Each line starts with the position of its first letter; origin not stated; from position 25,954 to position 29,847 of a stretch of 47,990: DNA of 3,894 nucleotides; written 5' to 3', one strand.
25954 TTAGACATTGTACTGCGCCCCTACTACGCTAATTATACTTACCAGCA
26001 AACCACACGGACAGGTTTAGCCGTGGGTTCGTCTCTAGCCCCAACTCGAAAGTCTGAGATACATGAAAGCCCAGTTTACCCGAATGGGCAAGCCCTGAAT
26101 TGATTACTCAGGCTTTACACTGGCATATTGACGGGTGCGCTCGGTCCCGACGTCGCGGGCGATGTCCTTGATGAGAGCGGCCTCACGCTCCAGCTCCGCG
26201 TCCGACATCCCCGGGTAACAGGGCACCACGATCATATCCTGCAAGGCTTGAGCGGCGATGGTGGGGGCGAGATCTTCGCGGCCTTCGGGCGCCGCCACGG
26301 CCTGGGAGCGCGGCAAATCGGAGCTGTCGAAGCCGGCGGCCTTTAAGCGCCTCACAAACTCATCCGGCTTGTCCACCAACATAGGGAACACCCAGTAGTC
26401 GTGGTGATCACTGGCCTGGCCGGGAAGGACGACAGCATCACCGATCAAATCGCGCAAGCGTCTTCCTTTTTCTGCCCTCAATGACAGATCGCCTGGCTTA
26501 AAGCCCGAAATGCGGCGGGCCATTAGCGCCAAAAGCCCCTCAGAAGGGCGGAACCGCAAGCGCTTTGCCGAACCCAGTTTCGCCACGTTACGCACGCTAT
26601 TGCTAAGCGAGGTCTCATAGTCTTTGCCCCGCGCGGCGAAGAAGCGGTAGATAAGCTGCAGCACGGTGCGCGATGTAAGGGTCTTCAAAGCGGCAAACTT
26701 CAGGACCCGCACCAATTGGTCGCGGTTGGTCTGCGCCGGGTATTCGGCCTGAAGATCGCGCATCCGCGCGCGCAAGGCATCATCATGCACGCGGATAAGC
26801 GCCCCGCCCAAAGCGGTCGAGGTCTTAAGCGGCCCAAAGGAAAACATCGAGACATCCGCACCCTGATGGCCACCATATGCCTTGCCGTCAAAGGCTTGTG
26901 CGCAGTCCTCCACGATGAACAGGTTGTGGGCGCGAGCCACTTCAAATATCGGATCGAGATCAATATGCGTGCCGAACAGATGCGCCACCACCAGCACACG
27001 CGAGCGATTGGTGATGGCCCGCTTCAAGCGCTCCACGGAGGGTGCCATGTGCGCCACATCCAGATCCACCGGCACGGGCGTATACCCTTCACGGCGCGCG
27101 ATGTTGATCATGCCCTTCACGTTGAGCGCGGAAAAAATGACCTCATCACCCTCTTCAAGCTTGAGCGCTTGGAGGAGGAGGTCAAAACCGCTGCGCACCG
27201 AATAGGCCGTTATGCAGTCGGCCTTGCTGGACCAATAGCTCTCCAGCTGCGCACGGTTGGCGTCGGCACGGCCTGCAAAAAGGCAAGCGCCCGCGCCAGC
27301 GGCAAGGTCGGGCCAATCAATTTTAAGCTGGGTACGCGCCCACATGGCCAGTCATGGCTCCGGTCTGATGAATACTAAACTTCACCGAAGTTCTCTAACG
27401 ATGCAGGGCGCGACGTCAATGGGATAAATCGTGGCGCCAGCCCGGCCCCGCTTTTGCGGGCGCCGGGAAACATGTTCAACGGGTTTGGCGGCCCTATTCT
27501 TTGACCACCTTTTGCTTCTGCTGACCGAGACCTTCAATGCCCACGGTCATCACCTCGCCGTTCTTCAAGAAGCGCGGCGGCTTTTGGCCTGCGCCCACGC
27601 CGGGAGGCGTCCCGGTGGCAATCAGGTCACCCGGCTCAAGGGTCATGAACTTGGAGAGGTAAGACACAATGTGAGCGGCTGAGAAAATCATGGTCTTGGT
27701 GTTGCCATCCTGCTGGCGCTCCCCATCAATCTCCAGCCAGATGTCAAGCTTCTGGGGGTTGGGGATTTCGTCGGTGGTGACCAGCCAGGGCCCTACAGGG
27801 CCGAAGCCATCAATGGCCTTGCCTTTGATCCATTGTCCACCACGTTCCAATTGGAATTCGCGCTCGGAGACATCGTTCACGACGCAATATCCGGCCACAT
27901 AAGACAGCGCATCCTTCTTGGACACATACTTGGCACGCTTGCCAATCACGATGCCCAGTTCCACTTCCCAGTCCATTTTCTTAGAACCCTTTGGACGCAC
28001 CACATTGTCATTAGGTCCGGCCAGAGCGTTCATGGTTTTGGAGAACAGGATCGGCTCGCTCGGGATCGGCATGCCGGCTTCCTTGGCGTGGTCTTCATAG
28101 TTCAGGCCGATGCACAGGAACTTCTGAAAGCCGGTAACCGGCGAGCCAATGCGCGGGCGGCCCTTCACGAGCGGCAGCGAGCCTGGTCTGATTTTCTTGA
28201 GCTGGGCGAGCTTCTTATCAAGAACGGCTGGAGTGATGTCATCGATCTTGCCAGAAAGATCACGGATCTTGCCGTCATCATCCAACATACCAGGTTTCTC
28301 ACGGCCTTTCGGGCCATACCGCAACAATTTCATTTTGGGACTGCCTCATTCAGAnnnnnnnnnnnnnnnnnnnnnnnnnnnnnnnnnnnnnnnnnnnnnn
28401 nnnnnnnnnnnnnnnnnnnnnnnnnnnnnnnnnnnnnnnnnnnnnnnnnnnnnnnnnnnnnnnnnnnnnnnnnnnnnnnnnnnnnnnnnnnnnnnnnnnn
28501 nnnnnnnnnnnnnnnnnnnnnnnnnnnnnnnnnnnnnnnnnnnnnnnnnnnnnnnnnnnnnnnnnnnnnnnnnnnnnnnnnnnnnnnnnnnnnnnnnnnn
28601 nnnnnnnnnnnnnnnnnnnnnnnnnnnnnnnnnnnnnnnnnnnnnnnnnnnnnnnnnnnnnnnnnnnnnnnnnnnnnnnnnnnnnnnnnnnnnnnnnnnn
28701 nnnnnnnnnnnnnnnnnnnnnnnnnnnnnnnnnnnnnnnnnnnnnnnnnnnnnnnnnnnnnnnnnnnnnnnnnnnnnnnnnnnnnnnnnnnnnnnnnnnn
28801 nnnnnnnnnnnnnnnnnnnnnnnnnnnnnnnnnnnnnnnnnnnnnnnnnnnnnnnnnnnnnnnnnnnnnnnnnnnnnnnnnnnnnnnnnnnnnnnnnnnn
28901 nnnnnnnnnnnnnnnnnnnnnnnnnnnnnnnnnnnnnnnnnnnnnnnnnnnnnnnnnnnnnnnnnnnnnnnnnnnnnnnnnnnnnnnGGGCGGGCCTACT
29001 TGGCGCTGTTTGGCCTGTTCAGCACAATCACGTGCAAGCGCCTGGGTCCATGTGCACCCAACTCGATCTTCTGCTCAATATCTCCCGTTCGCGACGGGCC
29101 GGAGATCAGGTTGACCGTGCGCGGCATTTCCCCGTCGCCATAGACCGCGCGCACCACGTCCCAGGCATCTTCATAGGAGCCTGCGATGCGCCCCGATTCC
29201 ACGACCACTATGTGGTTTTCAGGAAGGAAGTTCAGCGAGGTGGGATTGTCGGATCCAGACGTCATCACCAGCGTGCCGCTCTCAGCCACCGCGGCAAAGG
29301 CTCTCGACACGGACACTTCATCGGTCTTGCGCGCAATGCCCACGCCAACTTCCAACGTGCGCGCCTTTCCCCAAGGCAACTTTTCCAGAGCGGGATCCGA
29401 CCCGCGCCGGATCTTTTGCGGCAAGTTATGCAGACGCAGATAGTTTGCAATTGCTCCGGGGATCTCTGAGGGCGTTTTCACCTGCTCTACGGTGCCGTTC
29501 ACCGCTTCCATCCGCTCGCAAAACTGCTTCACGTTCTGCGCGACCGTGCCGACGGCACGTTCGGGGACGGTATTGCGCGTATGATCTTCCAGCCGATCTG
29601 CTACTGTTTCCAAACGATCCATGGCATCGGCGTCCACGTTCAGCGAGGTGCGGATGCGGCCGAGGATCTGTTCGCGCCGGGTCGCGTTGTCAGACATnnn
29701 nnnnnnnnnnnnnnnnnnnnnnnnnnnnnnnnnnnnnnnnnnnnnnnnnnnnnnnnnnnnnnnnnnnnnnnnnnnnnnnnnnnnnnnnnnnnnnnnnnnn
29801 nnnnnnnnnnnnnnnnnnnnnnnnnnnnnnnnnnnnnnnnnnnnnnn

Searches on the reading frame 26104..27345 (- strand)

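Call 23: search_protein_families(library=pfam, proteins=[window:26104-27345:-], max_evalue=0.0001)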
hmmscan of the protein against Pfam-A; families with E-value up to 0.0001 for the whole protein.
window:26104-27345:- (413 aa): 2 families
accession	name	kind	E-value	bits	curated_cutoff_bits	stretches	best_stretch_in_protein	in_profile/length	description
PF01041.23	DegT_DnrJ_EryC1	-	1e-36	127.4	19.8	1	37-201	36-201/360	DegT/DnrJ/EryC1/StrS aminotransferase family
PF00266.25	Aminotran_5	-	6.5e-05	22.5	21.5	1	56-168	76-197/371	Aminotransferase class-V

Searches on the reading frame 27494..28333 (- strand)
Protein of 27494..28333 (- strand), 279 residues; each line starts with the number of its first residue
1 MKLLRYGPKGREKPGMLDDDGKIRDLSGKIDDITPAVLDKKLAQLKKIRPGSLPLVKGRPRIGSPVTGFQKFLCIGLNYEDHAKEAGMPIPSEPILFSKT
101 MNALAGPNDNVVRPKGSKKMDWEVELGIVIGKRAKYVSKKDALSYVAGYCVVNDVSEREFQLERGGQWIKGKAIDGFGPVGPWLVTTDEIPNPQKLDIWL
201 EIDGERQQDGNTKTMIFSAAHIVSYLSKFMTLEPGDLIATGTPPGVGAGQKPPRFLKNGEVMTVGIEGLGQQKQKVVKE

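Call 23: search_protein_families(library=pfam, proteins=[window:27494-28333:-], max_evalue=0.0001)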
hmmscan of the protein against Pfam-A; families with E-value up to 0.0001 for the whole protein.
window:27494-28333:- (279 aa): 1 family
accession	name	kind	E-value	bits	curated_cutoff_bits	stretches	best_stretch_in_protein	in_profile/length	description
PF01557.24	FAA_hydrolase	-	8.8e-76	254.7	23.9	1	72-277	2-214/214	Fumarylacetoacetate (FAA) hydrolase C-terminal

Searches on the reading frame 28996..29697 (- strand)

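Call 23: search_protein_families(library=pfam, proteins=[window:28996-29697:-], max_evalue=0.0001)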
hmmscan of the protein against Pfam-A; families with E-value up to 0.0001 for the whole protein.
window:28996-29697:- (233 aa): 1 family
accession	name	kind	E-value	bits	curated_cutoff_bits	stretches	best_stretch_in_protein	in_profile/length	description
PF02589.21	LUD_dom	-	1.3e-30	107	22.6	1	57-226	2-189/189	LUD domain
